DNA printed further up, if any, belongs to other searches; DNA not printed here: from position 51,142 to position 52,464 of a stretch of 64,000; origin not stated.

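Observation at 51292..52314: Unusual protein: N-terminal sigma-70 region-4 HTH fused to two HARE-HTH-like domains, encoded next to topA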

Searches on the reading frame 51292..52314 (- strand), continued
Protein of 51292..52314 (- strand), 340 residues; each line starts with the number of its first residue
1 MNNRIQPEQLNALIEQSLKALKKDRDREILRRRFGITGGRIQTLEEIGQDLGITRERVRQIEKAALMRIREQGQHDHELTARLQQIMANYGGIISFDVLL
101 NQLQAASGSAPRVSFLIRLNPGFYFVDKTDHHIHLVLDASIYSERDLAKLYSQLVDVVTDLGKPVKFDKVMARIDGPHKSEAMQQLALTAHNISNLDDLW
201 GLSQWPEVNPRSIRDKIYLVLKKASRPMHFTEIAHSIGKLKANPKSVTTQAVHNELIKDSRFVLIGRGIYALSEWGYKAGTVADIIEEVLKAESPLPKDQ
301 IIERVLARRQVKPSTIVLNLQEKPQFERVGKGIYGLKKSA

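Call 54: search_dna_similar(query=window:51292-52314:-, collection=plasmids, mode=protein, max_evalue=0.001, max_rows=15)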
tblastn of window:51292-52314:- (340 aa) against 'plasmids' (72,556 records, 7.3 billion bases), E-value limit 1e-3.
Records with a match: 136; places in all: 145; records where one place covers at least 80% of the query: 1.
Best place of each record, by identity: 60-80% 2; <60% 134.
By first word of the organism name: Caballeronia 11; Burkholderia 9; Novosphingobium 7; Cupriavidus 6; Acinetobacter 5; Paracoccus 5; Rhizobium 4; Klebsiella 4; Lactiplantibacillus 4; Escherichia 4; and 58 more.
By predicted mobility (MOB-suite, as given by PLSDB): non-mobilizable 88; mobilizable 26; conjugative 22.
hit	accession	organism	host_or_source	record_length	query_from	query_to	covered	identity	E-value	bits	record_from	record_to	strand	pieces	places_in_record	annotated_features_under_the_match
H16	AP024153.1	Abditibacteriota bacterium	Acer palmatum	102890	10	338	97%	26.7%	1e-22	105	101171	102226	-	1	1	rpoD: RNA polymerase sigma factor RpoD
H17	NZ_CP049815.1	Pontibrevibacter nitratireducens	-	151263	13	247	69%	26.2%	5e-4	49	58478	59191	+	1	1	sigma factor-like helix-turn-helix DNA-binding protein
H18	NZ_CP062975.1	Pontibacillus sp. ALD_SL1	mangrove mud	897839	24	116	27%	40.0%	4e-5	53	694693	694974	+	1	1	RNA polymerase sigma factor RpoD/SigA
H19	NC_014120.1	Paraburkholderia atlantica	-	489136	10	102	27%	37.4%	6e-5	52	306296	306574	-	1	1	rpoD: RNA polymerase sigma factor RpoD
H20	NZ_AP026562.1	Deinococcus aetherius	-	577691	10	84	22%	44.0%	6e-6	56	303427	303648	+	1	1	rpoD: RNA polymerase sigma factor RpoD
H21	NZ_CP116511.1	Enterococcus gallinarum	Bos taurus,whole organism,fecal sample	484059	8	70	19%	50.8%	4e-7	59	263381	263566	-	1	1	rpoD: RNA polymerase sigma factor RpoD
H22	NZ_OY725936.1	Bacteroides finegoldii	-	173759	8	71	19%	48.4%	1e-4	51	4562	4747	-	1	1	RNA polymerase sigma factor RpoD/SigA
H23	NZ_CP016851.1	Pseudomonas sp. TMW 2.1634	cell culture,poultry meat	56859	5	71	20%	46.3%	1e-6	57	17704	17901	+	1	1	rpoS: RNA polymerase sigma factor RpoS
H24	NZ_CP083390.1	Lactobacillus crispatus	Homo sapiens,Whole organism,urine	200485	6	75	21%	44.3%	2e-6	57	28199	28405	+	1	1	rpoD: RNA polymerase sigma factor RpoD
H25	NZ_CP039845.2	Acetobacter pasteurianus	whole organism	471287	1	70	21%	44.3%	6e-6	56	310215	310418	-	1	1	sigma-70 family RNA polymerase sigma factor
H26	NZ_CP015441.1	Aurantiacibacter atlanticus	sediment,deep sea sediment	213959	5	88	25%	36.9%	9e-4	49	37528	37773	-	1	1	sigma factor-like helix-turn-helix DNA-binding protein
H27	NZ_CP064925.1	Acaryochloris marina S15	cell culture,surface of Pikea pinnata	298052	24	130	31%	29.0%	1e-4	52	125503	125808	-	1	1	sigma-70 family RNA polymerase sigma factor | hypothetical protein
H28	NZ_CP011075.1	Brevibacillus laterosporus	Oryza sativa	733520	8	70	19%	49.2%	8e-7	58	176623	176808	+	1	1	rpoD: RNA polymerase sigma factor RpoD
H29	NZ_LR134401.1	Listeria monocytogenes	Homo sapiens,Vein blood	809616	8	70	19%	49.2%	9e-7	58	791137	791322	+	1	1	rpoD: RNA polymerase sigma factor RpoD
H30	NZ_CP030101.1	Listeria monocytogenes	Environment,water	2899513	8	70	19%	49.2%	9e-7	58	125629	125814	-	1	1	none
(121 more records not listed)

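Call 55: get_annotated_region(hit=H16, flank=8000)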
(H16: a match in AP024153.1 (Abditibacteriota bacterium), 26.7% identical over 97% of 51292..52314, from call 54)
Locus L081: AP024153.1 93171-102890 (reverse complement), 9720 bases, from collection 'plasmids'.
description: Abditibacteriota bacterium IAD-21 plasmid pIAD-21 DNA, complete sequence
organism: Abditibacteriota bacterium (NCBI taxid 2783868)
taxonomy: Bacteria; Abditibacteriota; ; ; ; ; Abditibacteriota bacterium
host: -; source: Acer palmatum; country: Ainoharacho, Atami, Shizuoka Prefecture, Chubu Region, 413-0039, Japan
typing (MOB-suite, as given by PLSDB): non-mobilizable
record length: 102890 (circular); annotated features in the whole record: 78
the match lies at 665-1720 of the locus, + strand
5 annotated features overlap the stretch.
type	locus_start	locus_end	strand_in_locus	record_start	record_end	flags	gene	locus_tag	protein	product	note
CDS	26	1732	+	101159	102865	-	rpoD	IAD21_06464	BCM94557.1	RNA polymerase sigma factor RpoD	-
CDS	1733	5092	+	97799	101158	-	-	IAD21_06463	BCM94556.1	hypothetical protein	-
CDS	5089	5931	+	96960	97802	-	-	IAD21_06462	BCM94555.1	hypothetical protein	-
CDS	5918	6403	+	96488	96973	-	-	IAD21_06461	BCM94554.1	hypothetical protein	-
CDS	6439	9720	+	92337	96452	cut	-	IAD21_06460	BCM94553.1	hypothetical protein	-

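Call 56: get_annotated_region(hit=H17, flank=8000)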
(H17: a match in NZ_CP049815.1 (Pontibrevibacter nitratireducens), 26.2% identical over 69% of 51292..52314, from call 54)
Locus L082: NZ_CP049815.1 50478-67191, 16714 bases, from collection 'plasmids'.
description: Pontibrevibacter nitratireducens strain ALG8 plasmid unnamed4, complete sequence
organism: Pontibrevibacter nitratireducens (NCBI taxid 2758038)
taxonomy: Bacteria; Pseudomonadota; Alphaproteobacteria; Rhodobacterales; Paracoccaceae; Pontibrevibacter; Pontibrevibacter nitratireducens
host: -; source: -; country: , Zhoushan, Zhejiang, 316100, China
typing (MOB-suite, as given by PLSDB): conjugative; replicon rep_cluster_579; relaxase MOBP; mating-pair formation MPF_T
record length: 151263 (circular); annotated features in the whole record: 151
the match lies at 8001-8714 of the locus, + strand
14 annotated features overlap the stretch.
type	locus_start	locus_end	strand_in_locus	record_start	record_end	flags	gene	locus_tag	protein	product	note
CDS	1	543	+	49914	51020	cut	dndB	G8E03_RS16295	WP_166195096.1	DNA sulfur modification protein DndB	-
CDS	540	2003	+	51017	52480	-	dndC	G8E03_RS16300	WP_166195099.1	DNA phosphorothioation system sulfurtransferase DndC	-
CDS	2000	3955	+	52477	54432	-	dndD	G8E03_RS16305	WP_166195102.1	DNA sulfur modification protein DndD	-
CDS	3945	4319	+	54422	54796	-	dndE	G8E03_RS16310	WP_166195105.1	DNA sulfur modification protein DndE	-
CDS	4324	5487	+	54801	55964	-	-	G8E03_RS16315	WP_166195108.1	cysteine desulfurase family protein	-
CDS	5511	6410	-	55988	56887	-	-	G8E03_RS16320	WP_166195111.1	hypothetical protein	-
CDS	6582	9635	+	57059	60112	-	-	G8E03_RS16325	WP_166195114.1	sigma factor-like helix-turn-helix DNA-binding protein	GO:0006352 - DNA-templated transcription initiation [Evidence IEA]; GO:0006355 - regulation of DNA-templated ...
CDS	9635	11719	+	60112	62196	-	-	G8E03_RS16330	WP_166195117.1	DNA phosphorothioation system restriction enzyme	-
CDS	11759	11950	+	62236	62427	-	-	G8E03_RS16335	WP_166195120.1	hypothetical protein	-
CDS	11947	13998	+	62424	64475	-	-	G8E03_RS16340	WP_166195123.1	AAA family ATPase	GO:0006302 - double-strand break repair [Evidence IEA]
CDS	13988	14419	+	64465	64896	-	-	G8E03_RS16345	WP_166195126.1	DNA phosphorothioation-associated protein 4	-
CDS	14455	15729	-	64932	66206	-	-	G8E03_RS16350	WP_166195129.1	DNA phosphorothioation-associated DGQHR protein 1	-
CDS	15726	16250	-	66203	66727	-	-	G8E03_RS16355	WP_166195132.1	hypothetical protein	-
CDS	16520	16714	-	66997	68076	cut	-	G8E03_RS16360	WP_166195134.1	type IV secretion system protein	-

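Call 59: search_protein_families(library=pfam, proteins=[L081:26-1732:+, L081:1733-5092:+, L081:5089-5931:+, L081:5918-6403:+, L081:6439-9720:+, L082:6582-9635:+, L082:9635-11719:+, L082:5511-6410:-], max_evalue=0.001)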
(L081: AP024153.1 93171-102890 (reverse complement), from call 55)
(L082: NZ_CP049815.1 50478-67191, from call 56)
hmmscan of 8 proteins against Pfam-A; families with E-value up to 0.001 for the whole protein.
L081:26-1732:+ (568 aa): 1 family
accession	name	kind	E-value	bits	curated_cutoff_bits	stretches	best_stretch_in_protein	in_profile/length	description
PF04545.22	Sigma70_r4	-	1.9e-11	43.7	24.1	1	227-274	7-49/50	Sigma-70, region 4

L081:1733-5092:+ (1119 aa): 3 families
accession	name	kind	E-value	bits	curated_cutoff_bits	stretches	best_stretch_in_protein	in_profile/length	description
PF07669.17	Eco57I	-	1.5e-22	80.9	25.3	1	562-846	2-166/171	Eco57I restriction-modification methylase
PF02384.22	N6_Mtase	-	2.2e-09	37.5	20.4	0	510-584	49-101/311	N-6 DNA Methylase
PF20473.4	MmeI_Mtase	-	1e-08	35.1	27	1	503-584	15-86/259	MmeI, DNA-methyltransferase domain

L081:5089-5931:+ (280 aa): 1 family
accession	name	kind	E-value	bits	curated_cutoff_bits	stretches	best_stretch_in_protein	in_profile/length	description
PF13182.11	DUF4007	-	4.9e-22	78.8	27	1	67-277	55-288/288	Protein of unknown function (DUF4007)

L081:5918-6403:+ (161 aa): 1 family
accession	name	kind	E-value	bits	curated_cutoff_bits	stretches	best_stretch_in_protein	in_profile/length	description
PF13671.12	AAA_33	-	0.00011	23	27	1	29-95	2-75/143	AAA domain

L081:6439-9720:+ (1094 aa): 0 families

L082:6582-9635:+ (1017 aa): 3 families
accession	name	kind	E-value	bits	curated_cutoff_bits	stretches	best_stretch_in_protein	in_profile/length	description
PF04545.22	Sigma70_r4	-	6.6e-14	51.6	24.1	1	478-528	1-47/50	Sigma-70, region 4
PF03118.21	RNA_pol_A_CTD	-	0.00015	21.8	23.8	0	286-310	42-66/67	Bacterial RNA polymerase, alpha chain C terminal domain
PF14716.13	HHH_8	-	0.00016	22.4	30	0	387-410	46-69/73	Helix-hairpin-helix domain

L082:9635-11719:+ (694 aa): 5 families
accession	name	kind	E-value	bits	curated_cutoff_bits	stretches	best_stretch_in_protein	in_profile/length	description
PF04851.21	ResIII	-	8.3e-21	75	22.5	1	250-416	3-164/164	Type III restriction enzyme, res subunit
PF00271.37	Helicase_C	-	4.4e-13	49.9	23.5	1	510-624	2-109/110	Helicase conserved C-terminal domain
PF00270.35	DEAD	-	1.6e-09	38.2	26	1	254-414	3-160/167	DEAD/DEAH box helicase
PF18766.7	SWI2_SNF2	-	1.1e-08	35.5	26.7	1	264-466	16-203/221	SWI2/SNF2 ATPase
PF00176.29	SNF2-rel_dom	-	0.00014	21.5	24.9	1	255-395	2-141/290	SNF2-related domain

L082:5511-6410:- (299 aa): 0 families

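Call 63: search_protein_families(library=padloc, proteins=[window:51292-52314:-, L081:26-1732:+, L081:1733-5092:+, L081:5089-5931:+, L081:6439-9720:+, L082:6582-9635:+, L082:9635-11719:+], max_evalue=0.001)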
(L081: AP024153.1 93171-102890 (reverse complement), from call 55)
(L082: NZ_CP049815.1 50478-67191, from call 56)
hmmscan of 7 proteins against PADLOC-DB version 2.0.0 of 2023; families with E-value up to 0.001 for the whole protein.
window:51292-52314:- (340 aa): 1 family
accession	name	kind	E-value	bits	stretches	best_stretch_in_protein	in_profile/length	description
PDLC02203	MzaA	-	5.5e-09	32.8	1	10-73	597-659/683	-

L081:26-1732:+ (568 aa): 1 family
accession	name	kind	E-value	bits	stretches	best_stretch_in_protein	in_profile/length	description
PDLC02203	MzaA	-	0.00023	17.6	1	229-276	612-658/683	-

L081:1733-5092:+ (1119 aa): 58 families (the best 25 are shown)
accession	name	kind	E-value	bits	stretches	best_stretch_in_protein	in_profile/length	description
PDLC02643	DrmMI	-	6.4e-86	287.3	2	413-783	531-889/1347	DrmMI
PDLC02638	DrmMI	-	1.6e-61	206.6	2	419-781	536-889/935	DrmMI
PDLC03613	REase_MTase_IIG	-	2.6e-47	159.2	2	116-462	145-492/1250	Type IIG restriction enzyme-methyltransferase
PDLC03622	REase_MTase_IIG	-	4.5e-42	141.6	3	554-612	591-649/1524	Type IIG restriction enzyme-methyltransferase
PDLC03620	REase_MTase_IIG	-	3.2e-40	135.7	2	193-525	311-621/1378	Type IIG restriction enzyme-methyltransferase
PDLC02645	DrmMI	-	6.8e-37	125.1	2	501-652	587-729/772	DrmMI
PDLC02644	DrmMI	-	1.4e-35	120.5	1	502-787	104-406/988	DrmMI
PDLC03618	REase_MTase_IIG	-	1e-34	117.1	2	504-777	590-879/1429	Type IIG restriction enzyme-methyltransferase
PDLC02639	DrmMI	-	7.7e-33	111.7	1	503-693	281-471/803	DrmMI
PDLC03609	REase_MTase_IIG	-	1.3e-28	97.3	3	429-608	363-535/1066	Type IIG restriction enzyme-methyltransferase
PDLC03629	REase_MTase_IIG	-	1.6e-25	87.1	1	241-607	193-536/1182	Type IIG restriction enzyme-methyltransferase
PDLC02646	DrmMI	-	1.9e-24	83.8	2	554-607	45-98/792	DrmMI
PDLC03219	MTase_II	-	8.4e-23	78.5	1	764-1036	165-426/504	Type II methyltransferase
PDLC03614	REase_MTase_IIG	-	2.2e-21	73.3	1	233-609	303-683/1584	Type IIG restriction enzyme-methyltransferase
PDLC03612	REase_MTase_IIG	-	5.2e-20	69.2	3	746-846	787-895/1247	Type IIG restriction enzyme-methyltransferase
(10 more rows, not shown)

L081:5089-5931:+ (280 aa): 7 families
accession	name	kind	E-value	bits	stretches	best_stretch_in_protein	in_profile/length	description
PDLC02766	SspB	-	1.4e-19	68.6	1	62-263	50-282/285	SspB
PDLC02769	SspB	-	6.1e-18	63.2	1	68-261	58-277/282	SspB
PDLC02768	SspB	-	1.6e-17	61.8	1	79-272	71-288/295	SspB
PDLC02760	SspB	-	3.1e-10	38.1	1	82-169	68-160/269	SspB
PDLC02762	SspB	-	1.7e-09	35.4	1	78-166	73-161/293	SspB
PDLC02764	SspB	-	2.5e-09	34.9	1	53-168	39-158/276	SspB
PDLC02765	SspB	-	9.5e-07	27.2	0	18-113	13-106/292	SspB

L081:6439-9720:+ (1094 aa): 20 families
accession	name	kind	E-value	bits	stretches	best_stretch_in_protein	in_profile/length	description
PDLC02779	SspC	-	4.2e-29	99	2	221-723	148-600/1054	SspC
PDLC02781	SspC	-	4.8e-26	88.9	2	250-727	169-603/1104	SspC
PDLC02778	SspC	-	1.2e-21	74.2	2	223-722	136-589/1053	SspC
PDLC02780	SspC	-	2.7e-21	73.3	2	229-726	143-589/1045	SspC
PDLC02777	SspC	-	1.8e-12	44.3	1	248-581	165-479/1097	SspC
PDLC02775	SspC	-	2.8e-12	43.2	2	219-419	158-359/1064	SspC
PDLC02770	SspC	-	1.1e-10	38.3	1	229-461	142-362/1047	SspC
PDLC02776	SspC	-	7.2e-10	35.3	1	180-582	47-428/1039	SspC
PDLC02772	SspC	-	3e-09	33.4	1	230-592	156-510/1123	SspC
PDLC02472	BrxC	-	4.6e-09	32.7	1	382-484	352-449/1123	BrxC-PglY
PDLC02774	SspC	-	1.2e-07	27.9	1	245-463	146-358/1065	SspC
PDLC02480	BrxC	-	1.8e-07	26.8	1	63-421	56-401/1389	BrxC-PglY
PDLC02477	BrxC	-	3.4e-07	26.3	1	37-481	28-454/1419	BrxC-PglY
PDLC02773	SspC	-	3.5e-07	26.6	1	253-459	150-356/1011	SspC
PDLC02485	BrxC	-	3.8e-06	22.7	1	244-457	235-433/1376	BrxC-PglY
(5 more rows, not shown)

L082:6582-9635:+ (1017 aa): 1 family
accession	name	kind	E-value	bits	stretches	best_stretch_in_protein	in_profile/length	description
PDLC02203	MzaA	-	8.9e-12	42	1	459-544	585-670/683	-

L082:9635-11719:+ (694 aa): 18 families
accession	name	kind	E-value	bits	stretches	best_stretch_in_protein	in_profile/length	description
PDLC02704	PbeA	-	2.2e-232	771.4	1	6-678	4-681/682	PbeA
PDLC02707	PbeA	-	3e-218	724.7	1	3-678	2-668/672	PbeA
PDLC02706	PbeA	-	3.8e-135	450.2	2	247-687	266-720/722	PbeA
PDLC02703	PbeA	-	4.5e-83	277.9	1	16-644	14-621/626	PbeA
PDLC02705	PbeA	-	1.6e-49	166.7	1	17-674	15-673/691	PbeA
PDLC03597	REase_MTase_IIG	-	7.2e-15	51.6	2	578-641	545-612/1646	Type IIG restriction enzyme-methyltransferase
PDLC03051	REase_MTase_I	-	5.5e-11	38.3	2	584-644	560-620/1591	Type I restriction enzyme-methyltransferase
PDLC01439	typeIV_DinG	-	4.2e-08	30.3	0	545-600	422-473/575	CAS-IV-A; associated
PDLC03659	mREase_IV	-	1e-07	28.3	1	553-638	482-567/945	Type IV methyl-directed restriction enzyme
PDLC03658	mREase_IV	-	2.3e-06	23.6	1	547-638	468-559/953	Type IV methyl-directed restriction enzyme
PDLC03049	REase_I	-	4.5e-06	22.9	1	266-465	187-368/807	Type I restriction enzyme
PDLC04986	PDC-S28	-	1.1e-05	22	1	249-326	33-107/831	-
PDLC02193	PLD_Helicase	-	0.00023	17.4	0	22-164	16-147/905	-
PDLC01763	Cas3b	-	0.00028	17.8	1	254-324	249-317/762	-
PDLC01759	Cas3b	-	0.00033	17.5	1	270-322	234-282/711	-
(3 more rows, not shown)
